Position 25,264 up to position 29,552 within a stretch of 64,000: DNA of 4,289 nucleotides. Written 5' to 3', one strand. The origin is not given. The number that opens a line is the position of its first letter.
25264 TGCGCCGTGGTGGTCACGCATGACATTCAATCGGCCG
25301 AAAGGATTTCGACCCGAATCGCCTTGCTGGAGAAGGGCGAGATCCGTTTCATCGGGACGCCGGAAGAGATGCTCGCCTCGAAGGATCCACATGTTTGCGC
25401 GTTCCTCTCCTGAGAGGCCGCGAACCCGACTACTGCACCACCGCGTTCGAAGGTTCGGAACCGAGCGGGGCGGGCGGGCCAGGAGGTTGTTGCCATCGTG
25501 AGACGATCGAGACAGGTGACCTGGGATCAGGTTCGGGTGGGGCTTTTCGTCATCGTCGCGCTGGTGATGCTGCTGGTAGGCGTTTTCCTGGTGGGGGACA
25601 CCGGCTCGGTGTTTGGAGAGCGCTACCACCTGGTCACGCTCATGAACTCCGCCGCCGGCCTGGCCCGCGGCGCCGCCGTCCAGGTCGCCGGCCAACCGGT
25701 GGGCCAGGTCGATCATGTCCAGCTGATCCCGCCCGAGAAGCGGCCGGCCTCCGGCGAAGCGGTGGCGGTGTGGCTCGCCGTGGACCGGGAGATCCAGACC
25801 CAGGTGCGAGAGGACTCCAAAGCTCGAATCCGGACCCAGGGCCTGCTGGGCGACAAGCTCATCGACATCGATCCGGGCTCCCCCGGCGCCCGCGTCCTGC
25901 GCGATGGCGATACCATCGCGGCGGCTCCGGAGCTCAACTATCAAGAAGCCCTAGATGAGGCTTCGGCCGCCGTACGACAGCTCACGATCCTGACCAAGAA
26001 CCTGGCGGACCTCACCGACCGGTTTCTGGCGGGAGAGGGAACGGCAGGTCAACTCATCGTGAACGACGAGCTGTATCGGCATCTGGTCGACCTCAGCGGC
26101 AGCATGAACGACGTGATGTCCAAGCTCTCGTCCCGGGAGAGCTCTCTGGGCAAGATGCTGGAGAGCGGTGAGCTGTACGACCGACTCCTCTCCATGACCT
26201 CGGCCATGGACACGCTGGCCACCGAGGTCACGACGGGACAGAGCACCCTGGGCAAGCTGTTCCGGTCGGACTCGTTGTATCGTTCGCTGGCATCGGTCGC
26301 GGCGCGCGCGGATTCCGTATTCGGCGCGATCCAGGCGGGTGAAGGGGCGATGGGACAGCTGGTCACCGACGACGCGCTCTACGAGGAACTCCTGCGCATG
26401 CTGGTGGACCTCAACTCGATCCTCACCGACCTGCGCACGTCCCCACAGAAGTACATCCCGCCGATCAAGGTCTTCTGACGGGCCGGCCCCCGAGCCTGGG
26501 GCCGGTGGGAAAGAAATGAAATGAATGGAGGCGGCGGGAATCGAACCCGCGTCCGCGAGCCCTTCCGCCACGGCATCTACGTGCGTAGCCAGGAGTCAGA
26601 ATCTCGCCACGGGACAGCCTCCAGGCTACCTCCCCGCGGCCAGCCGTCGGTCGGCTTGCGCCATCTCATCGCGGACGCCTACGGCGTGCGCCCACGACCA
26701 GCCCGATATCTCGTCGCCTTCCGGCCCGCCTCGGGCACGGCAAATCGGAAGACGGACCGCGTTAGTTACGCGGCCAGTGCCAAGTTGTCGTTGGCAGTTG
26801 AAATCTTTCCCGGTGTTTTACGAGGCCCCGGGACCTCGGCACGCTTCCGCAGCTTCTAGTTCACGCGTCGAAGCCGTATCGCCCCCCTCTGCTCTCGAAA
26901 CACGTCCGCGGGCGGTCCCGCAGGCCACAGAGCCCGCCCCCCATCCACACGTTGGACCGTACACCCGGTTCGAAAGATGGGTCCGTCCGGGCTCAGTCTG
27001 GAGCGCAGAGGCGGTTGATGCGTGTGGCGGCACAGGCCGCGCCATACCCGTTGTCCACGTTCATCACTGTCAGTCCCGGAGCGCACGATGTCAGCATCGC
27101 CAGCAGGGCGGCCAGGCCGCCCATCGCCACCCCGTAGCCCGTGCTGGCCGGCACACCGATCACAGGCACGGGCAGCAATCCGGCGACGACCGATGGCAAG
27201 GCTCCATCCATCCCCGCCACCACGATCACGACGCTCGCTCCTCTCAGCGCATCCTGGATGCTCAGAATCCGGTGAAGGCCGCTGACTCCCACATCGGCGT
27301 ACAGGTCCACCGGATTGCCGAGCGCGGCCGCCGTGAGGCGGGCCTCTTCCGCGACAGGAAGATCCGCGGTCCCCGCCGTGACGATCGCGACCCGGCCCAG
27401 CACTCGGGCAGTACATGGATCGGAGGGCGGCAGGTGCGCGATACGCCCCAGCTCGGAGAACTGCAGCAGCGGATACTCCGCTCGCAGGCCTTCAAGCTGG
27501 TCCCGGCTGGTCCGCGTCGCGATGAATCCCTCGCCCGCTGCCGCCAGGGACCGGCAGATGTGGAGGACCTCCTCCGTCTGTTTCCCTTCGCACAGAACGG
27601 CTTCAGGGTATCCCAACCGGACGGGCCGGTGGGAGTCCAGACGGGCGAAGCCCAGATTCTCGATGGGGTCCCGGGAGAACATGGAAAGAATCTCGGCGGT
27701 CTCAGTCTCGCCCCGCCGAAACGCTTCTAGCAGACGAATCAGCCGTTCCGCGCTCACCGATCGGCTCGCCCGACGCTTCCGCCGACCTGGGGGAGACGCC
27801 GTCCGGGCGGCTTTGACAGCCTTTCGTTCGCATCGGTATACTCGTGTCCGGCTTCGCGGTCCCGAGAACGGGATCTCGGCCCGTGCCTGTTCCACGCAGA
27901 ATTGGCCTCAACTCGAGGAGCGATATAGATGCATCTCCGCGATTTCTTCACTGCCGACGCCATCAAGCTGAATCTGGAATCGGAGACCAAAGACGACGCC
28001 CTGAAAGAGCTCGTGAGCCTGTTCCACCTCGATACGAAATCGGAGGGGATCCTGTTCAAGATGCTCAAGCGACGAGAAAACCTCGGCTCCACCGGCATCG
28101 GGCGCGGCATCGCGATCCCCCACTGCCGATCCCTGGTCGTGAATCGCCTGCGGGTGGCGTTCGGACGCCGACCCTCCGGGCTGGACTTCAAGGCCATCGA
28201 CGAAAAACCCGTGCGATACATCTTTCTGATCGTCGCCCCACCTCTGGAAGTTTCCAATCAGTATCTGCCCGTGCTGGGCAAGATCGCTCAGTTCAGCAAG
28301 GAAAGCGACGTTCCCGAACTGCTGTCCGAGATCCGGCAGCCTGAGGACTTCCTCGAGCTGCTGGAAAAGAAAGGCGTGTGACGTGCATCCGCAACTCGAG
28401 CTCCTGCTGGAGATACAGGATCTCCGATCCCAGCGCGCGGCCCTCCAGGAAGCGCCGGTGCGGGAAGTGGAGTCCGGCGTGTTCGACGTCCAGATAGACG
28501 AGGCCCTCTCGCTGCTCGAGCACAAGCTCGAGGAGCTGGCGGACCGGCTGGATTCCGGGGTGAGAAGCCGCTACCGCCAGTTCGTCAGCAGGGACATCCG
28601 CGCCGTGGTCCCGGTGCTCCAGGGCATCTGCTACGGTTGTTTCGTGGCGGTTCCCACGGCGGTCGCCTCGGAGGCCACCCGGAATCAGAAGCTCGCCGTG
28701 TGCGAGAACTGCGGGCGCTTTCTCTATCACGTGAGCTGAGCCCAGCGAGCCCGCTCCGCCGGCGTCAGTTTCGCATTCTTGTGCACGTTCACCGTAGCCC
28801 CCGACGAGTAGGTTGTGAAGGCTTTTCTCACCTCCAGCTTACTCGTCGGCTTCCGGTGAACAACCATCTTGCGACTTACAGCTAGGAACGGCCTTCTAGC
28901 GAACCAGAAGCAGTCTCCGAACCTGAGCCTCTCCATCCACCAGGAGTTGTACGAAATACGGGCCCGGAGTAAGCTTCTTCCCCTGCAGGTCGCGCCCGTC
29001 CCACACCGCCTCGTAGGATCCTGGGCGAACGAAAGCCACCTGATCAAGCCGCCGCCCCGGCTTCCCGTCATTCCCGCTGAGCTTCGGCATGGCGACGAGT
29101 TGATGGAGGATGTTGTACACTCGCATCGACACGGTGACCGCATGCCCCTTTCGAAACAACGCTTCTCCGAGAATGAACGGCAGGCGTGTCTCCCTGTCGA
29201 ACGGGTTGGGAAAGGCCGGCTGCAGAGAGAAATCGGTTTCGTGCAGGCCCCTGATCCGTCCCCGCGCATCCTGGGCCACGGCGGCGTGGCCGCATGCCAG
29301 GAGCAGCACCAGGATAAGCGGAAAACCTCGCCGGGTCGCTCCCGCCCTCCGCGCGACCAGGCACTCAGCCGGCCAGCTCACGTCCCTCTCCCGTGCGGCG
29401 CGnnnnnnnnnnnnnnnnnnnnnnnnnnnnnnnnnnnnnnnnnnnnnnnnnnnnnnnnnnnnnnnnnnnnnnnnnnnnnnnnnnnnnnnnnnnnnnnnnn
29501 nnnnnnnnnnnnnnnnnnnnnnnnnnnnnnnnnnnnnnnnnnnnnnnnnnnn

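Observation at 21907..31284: Selenocysteine decoding machinery (tRNA-Sec and selB) with no selenoprotein gene evident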

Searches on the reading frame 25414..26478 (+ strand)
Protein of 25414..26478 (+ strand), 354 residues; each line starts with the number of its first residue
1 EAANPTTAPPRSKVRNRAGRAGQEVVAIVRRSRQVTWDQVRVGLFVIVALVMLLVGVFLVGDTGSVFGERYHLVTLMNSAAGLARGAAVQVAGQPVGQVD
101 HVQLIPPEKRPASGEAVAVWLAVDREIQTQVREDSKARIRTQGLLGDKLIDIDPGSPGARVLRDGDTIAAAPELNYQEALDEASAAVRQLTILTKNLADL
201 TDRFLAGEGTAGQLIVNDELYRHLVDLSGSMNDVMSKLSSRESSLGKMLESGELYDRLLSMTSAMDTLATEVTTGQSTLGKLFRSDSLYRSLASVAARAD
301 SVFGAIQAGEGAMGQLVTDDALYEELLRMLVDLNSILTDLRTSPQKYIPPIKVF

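Call 12: search_protein_families(library=pfam, proteins=[window:25414-26478:+], max_evalue=0.01)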
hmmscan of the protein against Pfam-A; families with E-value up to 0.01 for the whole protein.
window:25414-26478:+ (354 aa): 1 family
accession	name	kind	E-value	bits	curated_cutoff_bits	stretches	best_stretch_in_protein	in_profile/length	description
PF02470.25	MlaD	-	3.8e-16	59.5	25.1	1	71-155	3-81/81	MlaD protein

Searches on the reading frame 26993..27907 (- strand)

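Call 12: search_protein_families(library=pfam, proteins=[window:26993-27907:-], max_evalue=0.01)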
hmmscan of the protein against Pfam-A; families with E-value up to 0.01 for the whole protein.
window:26993-27907:- (304 aa): 1 family
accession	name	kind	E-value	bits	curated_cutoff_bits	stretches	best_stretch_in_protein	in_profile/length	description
PF00731.26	AIRC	-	1.3e-14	54.4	30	1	172-299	1-128/148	AIR carboxylase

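Call 17: search_protein_families(library=ncbifam, proteins=[window:26993-27907:-], max_evalue=0.001)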
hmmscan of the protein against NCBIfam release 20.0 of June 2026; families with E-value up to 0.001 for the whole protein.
window:26993-27907:- (304 aa): 2 families
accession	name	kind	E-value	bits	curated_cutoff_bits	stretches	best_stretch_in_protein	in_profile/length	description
NF033503.1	LarB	equivalog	7.5e-77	257.7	175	1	90-299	1-208/209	nickel pincer cofactor biosynthesis protein LarB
TIGR01162.1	purE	equivalog_domain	1.3e-08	34.5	149.6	1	173-297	1-125/156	5-(carboxyamino)imidazole ribonucleotide mutase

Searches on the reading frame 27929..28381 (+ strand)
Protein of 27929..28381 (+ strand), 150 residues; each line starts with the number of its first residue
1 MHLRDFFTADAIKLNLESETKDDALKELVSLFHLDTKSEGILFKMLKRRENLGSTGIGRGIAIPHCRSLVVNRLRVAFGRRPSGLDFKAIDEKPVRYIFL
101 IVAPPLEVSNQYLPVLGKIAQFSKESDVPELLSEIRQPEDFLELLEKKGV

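Call 12: search_protein_families(library=pfam, proteins=[window:27929-28381:+], max_evalue=0.01)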
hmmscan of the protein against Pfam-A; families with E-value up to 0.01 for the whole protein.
window:27929-28381:+ (150 aa): 1 family
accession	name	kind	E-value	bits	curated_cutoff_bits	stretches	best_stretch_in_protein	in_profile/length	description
PF00359.27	PTS_EIIA_2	-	1.5e-27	96.8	27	1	6-147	2-143/144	Phosphoenolpyruvate-dependent sugar phosphotransferase system, EIIA 2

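Call 44: find_encoding_contigs(protein=window:27929-28381:+, flank=10000, max_places=4)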
Protein window:27929-28381:+ (150 aa): 2 contigs read that carry it; 2 places shown.
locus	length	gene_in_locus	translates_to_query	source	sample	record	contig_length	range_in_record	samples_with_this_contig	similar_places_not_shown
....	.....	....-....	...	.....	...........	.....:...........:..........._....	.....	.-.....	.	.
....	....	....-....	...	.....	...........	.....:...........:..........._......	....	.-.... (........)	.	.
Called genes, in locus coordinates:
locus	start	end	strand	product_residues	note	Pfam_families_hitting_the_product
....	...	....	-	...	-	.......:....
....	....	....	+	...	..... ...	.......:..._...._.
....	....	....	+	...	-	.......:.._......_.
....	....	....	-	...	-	-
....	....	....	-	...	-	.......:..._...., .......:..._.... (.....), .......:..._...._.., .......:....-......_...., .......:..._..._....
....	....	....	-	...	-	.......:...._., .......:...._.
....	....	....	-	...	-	-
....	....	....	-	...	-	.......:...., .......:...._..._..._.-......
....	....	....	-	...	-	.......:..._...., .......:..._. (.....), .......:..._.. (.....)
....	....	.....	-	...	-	?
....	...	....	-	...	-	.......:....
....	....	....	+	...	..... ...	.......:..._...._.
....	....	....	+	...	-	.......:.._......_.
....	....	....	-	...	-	-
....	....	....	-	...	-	?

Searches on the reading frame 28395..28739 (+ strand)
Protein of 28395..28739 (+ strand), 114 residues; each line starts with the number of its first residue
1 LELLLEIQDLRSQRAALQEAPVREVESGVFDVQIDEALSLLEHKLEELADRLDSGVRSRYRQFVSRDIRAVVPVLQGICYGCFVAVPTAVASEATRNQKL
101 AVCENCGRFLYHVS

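Call 34: search_protein_families(library=pfam, proteins=[window:28395-28739:+], max_evalue=0.01)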
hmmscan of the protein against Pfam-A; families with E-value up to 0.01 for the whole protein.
window:28395-28739:+ (114 aa): 1 family
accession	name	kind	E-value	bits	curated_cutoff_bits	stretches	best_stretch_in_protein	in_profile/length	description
PF02591.20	Zn_ribbon_9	-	1.3e-08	35.2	29.1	1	79-110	2-33/33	C4-type zinc ribbon domain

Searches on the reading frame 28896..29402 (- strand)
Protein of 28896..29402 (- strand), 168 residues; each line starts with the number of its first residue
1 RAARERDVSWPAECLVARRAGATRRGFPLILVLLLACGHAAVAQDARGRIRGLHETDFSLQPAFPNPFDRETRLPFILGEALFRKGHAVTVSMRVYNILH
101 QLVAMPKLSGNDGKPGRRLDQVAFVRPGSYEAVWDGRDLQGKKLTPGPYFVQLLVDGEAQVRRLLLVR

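Call 12: search_protein_families(library=pfam, proteins=[window:28896-29402:-], max_evalue=0.01)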
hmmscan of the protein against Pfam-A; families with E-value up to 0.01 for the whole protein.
window:28896-29402:- (168 aa): 1 family
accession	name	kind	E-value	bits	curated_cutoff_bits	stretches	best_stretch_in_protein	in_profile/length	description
PF13860.13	FlgD_ig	-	0.00095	19.5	27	1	127-152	47-72/79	FlgD Ig-like domain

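Call 17: search_protein_families(library=ncbifam, proteins=[window:28896-29402:-], max_evalue=0.001)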
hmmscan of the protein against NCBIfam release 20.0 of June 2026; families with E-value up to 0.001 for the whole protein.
window:28896-29402:- (168 aa): 0 families
